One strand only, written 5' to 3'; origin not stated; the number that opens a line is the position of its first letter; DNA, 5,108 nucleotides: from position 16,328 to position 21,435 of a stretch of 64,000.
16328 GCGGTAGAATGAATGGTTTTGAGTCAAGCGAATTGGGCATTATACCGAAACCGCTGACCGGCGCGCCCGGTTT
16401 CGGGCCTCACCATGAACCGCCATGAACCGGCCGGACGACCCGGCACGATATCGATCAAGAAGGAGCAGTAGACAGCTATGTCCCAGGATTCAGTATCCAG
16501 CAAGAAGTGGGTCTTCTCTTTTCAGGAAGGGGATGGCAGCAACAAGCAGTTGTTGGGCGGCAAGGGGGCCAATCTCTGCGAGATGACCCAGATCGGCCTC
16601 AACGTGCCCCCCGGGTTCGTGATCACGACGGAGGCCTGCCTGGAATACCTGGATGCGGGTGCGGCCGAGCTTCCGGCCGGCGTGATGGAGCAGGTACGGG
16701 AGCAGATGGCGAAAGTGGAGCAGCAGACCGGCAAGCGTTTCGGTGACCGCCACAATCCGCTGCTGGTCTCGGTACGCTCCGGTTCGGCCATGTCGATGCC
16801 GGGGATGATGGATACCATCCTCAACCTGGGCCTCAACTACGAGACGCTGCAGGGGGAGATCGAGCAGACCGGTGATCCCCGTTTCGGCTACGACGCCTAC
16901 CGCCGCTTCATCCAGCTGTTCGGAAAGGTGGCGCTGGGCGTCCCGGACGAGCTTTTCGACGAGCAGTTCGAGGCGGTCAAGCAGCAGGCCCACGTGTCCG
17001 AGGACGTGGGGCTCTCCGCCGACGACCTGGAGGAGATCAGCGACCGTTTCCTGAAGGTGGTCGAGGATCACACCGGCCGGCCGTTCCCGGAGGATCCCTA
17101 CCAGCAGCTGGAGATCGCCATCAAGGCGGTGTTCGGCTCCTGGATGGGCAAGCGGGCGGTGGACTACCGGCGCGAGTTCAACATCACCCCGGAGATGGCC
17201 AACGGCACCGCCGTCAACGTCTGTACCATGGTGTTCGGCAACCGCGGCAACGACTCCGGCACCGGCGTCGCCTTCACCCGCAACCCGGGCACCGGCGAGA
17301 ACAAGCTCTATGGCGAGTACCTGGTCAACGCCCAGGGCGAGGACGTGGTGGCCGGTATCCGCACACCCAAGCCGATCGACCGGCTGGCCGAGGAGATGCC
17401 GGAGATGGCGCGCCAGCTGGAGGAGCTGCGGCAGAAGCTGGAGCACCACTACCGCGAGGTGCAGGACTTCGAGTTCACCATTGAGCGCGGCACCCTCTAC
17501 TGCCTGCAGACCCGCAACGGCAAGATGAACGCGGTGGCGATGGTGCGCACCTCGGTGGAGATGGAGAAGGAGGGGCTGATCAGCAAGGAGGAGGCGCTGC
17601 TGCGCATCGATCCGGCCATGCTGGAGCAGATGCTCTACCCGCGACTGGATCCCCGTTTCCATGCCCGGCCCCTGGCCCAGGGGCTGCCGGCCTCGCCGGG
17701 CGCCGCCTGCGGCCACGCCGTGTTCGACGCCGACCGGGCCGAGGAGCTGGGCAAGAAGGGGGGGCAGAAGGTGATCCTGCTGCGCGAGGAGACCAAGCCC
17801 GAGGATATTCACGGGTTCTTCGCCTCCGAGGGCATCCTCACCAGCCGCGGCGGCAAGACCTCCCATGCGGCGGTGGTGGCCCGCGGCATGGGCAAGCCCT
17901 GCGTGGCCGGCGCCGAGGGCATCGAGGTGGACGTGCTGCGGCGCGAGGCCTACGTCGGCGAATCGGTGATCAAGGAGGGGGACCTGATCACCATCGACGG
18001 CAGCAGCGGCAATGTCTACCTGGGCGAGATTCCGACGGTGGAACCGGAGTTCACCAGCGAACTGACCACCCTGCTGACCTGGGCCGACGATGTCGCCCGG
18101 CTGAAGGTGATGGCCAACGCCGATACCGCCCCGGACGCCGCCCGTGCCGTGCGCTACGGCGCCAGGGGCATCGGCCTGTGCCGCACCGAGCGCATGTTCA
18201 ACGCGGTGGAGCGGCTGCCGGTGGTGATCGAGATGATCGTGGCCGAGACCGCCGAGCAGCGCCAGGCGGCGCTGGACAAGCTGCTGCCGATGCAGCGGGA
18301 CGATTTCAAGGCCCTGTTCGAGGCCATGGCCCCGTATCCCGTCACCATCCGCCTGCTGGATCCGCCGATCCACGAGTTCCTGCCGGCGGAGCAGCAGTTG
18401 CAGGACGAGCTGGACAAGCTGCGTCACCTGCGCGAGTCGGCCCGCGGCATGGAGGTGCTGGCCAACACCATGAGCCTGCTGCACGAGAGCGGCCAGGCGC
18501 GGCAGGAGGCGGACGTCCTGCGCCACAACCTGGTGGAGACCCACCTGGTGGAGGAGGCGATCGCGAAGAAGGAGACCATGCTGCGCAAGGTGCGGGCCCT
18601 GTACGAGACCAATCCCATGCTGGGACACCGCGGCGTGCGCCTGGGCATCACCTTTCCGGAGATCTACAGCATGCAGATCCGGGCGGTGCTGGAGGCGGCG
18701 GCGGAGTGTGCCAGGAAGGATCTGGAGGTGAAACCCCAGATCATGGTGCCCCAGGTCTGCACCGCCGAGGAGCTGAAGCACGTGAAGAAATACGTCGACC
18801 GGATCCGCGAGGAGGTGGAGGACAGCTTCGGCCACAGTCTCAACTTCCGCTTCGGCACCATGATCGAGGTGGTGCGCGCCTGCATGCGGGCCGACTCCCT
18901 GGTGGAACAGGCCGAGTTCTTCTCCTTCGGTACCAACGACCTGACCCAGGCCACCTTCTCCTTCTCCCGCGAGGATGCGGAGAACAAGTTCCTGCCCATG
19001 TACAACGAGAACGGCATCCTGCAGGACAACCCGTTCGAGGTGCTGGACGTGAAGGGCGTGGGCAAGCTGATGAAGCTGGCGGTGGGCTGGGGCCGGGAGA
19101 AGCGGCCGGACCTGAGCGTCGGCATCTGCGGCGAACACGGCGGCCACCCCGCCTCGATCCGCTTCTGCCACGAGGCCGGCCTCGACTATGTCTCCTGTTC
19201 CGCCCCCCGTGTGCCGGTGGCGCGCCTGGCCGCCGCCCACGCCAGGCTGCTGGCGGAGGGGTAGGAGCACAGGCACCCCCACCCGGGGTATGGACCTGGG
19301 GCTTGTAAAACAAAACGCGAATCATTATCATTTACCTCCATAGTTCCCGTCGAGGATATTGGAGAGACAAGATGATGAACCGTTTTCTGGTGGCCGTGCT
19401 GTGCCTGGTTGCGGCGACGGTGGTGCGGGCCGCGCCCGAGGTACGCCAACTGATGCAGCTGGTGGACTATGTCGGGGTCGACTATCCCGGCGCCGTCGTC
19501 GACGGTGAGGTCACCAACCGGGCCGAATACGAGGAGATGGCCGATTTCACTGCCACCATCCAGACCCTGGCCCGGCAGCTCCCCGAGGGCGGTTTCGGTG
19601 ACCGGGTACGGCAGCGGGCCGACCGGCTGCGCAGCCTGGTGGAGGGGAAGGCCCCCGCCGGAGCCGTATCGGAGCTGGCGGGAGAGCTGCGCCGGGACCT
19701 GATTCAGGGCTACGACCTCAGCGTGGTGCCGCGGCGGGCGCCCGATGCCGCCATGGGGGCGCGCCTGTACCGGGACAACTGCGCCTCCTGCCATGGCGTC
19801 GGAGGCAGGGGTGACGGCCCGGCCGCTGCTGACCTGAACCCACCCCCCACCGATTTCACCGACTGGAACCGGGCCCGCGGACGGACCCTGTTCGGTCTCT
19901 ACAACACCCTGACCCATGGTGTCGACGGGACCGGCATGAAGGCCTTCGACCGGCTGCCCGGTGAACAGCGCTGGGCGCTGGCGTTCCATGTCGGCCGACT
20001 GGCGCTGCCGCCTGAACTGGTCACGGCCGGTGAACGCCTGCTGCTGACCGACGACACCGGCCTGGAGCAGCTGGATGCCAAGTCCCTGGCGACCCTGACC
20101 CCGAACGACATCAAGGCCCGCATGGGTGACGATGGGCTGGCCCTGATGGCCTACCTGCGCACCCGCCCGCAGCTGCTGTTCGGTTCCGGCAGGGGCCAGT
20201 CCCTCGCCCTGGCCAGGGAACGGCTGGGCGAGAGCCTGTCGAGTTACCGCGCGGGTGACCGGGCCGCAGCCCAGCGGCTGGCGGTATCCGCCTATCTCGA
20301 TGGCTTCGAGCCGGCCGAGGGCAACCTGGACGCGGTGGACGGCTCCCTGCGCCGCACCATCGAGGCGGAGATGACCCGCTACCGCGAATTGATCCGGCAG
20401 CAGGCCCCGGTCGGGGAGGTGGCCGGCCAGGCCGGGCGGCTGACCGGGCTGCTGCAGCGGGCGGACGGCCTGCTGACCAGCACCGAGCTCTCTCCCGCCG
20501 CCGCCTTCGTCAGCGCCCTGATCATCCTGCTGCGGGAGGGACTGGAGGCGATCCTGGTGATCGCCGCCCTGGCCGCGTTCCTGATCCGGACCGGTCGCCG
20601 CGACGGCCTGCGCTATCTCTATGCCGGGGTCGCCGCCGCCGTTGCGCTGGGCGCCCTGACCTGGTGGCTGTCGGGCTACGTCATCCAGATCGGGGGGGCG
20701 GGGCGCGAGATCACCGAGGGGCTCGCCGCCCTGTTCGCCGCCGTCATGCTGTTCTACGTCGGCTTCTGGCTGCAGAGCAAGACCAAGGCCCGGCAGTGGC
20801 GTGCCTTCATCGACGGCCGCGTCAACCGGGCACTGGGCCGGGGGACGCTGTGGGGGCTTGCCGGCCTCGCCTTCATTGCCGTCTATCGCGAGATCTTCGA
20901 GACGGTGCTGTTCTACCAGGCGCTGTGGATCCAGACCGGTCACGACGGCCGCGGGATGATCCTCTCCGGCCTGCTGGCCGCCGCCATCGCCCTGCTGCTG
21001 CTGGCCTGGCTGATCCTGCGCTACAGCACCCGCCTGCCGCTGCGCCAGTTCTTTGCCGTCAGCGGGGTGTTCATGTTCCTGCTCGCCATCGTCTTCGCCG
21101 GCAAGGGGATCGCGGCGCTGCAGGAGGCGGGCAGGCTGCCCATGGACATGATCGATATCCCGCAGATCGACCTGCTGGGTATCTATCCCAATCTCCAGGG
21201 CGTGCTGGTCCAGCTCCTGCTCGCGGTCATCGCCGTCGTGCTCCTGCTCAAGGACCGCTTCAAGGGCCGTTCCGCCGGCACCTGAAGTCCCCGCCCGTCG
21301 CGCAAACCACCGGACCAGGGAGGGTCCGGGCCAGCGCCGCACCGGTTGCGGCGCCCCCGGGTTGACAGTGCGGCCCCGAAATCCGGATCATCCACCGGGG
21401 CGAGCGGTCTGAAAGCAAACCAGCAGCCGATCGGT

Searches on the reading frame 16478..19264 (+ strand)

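Call 42: search_protein_families(library=pfam, proteins=[window:16478-19264:+], max_evalue=0.00001)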
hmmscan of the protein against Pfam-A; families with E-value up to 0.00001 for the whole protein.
window:16478-19264:+ (928 aa): 3 families
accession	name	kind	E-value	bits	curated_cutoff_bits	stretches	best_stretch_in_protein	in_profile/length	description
PF02896.24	PEP-utilizers_C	-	1.7e-79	267.5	22.8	1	528-922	6-291/293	PEP-utilising enzyme, PEP-binding domain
PF01326.24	PPDK_N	-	3.4e-50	171.6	27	3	70-299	78-219/328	Pyruvate phosphate dikinase, AMP/ATP-binding domain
PF00391.29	PEP-utilizers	-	3.3e-23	81.5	23.1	1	430-511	3-72/72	PEP-utilising enzyme, mobile domain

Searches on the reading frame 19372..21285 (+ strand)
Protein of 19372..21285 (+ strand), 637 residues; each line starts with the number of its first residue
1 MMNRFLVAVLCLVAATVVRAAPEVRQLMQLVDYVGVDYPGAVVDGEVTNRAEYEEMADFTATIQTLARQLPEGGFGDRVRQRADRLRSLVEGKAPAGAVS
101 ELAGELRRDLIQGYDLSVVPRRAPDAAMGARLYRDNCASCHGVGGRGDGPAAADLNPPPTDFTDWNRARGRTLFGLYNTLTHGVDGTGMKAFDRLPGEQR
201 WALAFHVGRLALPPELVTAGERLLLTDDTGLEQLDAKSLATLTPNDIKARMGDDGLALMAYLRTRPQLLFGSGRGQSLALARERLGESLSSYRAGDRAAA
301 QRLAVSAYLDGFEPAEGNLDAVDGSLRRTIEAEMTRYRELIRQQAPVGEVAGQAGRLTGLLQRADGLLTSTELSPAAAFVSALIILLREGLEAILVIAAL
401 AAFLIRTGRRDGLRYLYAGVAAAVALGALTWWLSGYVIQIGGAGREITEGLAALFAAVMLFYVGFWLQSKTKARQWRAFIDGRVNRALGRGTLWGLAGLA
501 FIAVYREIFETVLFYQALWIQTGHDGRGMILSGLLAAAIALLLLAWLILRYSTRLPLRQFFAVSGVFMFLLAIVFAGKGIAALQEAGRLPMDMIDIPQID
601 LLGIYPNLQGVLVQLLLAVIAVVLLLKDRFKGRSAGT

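Call 42: search_protein_families(library=pfam, proteins=[window:19372-21285:+], max_evalue=0.00001)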
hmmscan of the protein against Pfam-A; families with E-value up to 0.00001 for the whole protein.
window:19372-21285:+ (637 aa): 3 families
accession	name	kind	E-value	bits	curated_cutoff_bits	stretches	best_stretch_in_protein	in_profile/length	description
PF03239.20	FTR1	-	3.1e-27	96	25.3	1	380-588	2-214/284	Iron permease FTR1 family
PF13442.11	Cytochrome_CBB3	-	3.1e-10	40.7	27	1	125-204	2-65/68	Cytochrome C oxidase, cbb3-type, subunit III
PF00034.26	Cytochrom_C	-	3.5e-10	41.5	21.3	1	127-207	2-86/90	Cytochrome c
